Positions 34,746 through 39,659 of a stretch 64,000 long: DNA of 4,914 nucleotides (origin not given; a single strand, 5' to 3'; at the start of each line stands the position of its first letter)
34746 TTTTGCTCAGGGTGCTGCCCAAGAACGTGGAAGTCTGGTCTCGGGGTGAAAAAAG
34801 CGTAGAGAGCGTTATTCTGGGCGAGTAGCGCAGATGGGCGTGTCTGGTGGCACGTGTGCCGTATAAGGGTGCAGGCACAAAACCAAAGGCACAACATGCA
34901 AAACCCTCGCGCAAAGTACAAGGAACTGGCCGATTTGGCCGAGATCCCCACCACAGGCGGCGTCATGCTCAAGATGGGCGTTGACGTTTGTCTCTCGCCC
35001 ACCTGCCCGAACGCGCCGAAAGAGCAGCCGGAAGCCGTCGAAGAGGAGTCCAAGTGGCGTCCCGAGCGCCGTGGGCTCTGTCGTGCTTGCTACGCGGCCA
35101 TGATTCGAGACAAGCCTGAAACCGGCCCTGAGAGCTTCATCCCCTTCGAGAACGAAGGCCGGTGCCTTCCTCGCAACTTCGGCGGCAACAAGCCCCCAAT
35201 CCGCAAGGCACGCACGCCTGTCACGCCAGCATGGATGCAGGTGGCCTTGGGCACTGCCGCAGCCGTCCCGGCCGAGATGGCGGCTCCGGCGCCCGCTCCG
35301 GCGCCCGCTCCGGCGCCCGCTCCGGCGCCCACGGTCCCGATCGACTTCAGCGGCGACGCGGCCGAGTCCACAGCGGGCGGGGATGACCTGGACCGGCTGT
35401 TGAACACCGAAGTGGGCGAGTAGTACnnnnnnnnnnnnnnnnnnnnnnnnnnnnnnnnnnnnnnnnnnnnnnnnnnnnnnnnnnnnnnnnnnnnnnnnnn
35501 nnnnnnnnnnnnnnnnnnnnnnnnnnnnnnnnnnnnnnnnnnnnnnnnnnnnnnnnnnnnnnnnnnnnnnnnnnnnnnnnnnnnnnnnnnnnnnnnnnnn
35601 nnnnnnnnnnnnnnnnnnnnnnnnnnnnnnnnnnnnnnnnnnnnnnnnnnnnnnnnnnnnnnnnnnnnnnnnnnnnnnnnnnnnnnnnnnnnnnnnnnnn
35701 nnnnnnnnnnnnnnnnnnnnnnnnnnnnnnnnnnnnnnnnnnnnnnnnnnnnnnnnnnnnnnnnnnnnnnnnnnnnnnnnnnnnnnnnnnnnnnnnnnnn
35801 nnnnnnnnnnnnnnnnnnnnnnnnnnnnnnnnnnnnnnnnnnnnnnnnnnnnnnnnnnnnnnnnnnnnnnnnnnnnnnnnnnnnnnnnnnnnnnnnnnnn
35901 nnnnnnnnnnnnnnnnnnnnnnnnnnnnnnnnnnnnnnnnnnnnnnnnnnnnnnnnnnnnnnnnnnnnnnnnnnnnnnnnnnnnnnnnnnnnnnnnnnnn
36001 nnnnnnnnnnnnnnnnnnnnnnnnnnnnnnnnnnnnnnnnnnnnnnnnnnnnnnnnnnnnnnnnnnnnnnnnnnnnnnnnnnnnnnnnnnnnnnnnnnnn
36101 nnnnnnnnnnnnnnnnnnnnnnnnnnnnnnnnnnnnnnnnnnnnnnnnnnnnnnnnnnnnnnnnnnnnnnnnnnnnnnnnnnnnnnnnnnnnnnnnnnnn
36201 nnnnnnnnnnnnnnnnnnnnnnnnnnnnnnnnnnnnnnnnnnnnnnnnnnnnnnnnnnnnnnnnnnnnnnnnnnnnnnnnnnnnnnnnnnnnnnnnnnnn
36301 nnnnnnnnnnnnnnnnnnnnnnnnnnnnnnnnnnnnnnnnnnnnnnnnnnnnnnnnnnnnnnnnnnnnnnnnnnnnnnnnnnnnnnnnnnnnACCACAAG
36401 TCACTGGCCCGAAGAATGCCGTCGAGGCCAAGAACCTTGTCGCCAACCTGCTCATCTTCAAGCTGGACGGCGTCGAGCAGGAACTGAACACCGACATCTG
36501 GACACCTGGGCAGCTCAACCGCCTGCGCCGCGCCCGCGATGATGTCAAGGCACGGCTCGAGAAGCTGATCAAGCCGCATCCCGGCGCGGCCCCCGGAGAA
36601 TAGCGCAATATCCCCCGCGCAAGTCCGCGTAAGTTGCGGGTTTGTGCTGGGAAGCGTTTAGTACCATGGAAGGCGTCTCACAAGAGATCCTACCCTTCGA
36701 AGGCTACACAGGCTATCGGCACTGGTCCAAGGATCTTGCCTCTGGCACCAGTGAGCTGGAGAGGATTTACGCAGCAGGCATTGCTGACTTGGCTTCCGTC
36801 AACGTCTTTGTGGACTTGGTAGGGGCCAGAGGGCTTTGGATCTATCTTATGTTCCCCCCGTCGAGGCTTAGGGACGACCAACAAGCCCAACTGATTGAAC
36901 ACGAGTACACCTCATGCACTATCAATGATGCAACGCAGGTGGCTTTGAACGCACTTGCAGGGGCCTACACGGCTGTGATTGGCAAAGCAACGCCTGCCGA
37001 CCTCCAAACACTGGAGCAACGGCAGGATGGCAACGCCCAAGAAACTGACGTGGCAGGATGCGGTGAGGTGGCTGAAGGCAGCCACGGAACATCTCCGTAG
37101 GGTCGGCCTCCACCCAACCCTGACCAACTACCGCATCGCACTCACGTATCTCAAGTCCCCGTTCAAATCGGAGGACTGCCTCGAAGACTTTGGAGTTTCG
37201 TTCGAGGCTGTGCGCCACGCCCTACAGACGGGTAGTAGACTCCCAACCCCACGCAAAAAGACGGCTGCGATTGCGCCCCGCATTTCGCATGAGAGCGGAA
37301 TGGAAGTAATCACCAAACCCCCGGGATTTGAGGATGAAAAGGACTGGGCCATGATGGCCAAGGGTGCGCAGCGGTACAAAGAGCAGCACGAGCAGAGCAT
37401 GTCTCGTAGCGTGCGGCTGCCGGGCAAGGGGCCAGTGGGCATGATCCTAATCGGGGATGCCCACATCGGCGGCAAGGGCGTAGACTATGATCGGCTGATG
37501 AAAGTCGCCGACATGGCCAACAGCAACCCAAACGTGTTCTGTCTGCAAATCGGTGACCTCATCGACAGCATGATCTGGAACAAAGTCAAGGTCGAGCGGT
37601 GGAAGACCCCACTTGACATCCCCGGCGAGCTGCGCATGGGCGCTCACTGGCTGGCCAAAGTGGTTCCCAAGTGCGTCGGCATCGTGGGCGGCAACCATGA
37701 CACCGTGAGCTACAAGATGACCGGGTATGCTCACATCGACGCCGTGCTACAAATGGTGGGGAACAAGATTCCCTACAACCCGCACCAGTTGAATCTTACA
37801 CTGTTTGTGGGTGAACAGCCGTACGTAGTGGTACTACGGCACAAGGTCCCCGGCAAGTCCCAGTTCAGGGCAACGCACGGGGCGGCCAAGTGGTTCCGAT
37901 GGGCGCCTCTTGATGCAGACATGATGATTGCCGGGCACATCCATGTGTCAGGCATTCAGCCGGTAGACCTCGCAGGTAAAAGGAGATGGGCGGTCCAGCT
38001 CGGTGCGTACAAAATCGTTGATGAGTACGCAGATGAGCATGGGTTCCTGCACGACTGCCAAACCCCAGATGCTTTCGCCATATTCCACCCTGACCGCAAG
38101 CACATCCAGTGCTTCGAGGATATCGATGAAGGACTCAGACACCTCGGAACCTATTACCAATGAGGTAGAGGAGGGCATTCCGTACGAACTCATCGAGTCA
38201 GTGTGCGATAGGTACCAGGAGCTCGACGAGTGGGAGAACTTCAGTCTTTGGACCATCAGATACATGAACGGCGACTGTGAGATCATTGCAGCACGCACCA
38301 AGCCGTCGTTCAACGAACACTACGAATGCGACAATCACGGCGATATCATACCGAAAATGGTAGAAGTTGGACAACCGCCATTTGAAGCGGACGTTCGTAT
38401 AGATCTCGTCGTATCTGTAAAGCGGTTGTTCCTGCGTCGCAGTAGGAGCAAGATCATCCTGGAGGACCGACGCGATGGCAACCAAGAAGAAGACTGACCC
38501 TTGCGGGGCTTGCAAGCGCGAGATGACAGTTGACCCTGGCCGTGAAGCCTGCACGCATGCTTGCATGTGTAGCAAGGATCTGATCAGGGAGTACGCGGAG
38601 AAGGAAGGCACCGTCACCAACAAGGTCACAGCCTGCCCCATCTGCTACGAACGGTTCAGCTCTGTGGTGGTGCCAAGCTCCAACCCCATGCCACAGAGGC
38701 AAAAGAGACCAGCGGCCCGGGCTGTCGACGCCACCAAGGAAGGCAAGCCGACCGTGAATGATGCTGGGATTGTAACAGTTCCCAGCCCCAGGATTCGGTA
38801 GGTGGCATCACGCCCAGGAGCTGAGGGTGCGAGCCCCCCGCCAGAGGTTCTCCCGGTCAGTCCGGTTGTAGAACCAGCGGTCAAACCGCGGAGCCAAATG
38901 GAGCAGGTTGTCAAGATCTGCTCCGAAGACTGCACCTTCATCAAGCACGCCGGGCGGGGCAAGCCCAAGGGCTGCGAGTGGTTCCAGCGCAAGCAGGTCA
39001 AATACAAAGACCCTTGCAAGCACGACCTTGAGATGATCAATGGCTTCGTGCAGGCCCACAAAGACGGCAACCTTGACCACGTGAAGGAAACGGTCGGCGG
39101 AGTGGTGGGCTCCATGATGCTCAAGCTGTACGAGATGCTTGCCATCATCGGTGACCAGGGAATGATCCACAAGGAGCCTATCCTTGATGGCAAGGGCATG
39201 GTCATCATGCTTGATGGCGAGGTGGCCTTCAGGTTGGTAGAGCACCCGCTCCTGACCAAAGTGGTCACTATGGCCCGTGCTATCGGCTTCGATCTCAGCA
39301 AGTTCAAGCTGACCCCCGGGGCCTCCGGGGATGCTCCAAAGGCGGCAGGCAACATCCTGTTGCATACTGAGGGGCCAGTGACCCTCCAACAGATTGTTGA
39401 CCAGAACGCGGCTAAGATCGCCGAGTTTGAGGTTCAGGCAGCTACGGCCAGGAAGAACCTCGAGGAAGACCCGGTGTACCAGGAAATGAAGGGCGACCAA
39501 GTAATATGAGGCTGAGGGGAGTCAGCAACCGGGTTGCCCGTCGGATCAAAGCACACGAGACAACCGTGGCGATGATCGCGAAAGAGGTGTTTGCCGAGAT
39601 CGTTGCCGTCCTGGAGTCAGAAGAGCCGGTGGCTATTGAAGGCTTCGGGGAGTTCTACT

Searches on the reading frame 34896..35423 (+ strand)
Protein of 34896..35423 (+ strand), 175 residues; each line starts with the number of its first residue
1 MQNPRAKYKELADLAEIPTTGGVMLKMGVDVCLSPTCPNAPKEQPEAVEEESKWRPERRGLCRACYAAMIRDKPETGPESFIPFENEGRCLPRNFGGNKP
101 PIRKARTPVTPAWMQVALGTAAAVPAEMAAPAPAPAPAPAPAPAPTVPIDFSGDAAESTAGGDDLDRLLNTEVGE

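Call 107: search_protein_families(library=pfam, proteins=[window:34896-35423:+], max_evalue=1)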
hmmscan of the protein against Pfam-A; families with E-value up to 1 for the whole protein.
window:34896-35423:+ (175 aa): 1 family
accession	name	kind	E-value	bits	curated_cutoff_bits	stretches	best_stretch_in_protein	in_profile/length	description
PF04625.18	DEC-1_N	-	0.62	9.5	29.2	1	116-149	111-145/403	DEC-1 protein, N-terminal region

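Call 108: search_solved_structures(query=window:34896-35423:+, max_evalue=1)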
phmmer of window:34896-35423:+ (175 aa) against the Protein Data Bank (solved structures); distinct sequences matched with E-value up to 1: 5.
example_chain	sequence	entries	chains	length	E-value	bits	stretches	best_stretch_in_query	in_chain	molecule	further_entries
6ysy_B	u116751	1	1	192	0.0089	19.1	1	125-148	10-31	Myosin light chain 1/3, skeletal muscle isoform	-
9ya8_L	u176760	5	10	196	0.051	16.7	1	126-148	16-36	Myosin light chain 3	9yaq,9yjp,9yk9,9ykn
4beh_A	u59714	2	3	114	0.12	15.4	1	116-164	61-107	60S ACIDIC RIBOSOMAL PROTEIN P1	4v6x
7xi3_B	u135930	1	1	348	0.25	14.4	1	86-146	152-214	Neuronal PAS domain protein 4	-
7xi4_B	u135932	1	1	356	0.26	14.4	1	86-146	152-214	Neuronal PAS domain protein 4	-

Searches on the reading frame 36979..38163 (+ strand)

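Call 11: search_protein_families(library=pfam, proteins=[window:36979-38163:+], max_evalue=0.001)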
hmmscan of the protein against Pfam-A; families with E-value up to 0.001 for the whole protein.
window:36979-38163:+ (394 aa): 1 family
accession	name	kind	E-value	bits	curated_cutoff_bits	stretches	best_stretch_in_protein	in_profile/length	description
PF00149.33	Metallophos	-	3.8e-05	24.7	21.5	1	157-323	5-190/191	Calcineurin-like phosphoesterase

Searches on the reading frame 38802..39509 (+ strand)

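Call 25: search_protein_families(library=phrogs, proteins=[window:38802-39509:+], max_evalue=0.01)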
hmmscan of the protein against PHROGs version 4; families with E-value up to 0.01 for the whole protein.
window:38802-39509:+ (235 aa): 1 family
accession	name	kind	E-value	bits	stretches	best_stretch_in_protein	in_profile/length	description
phrog_26872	-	unknown function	2e-15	57.8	1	37-178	61-187/217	-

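Call 63: search_protein_families(library=pfam, proteins=[window:38802-39509:+], max_evalue=0.01)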
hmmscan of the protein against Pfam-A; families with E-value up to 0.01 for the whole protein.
window:38802-39509:+ (235 aa): 0 families
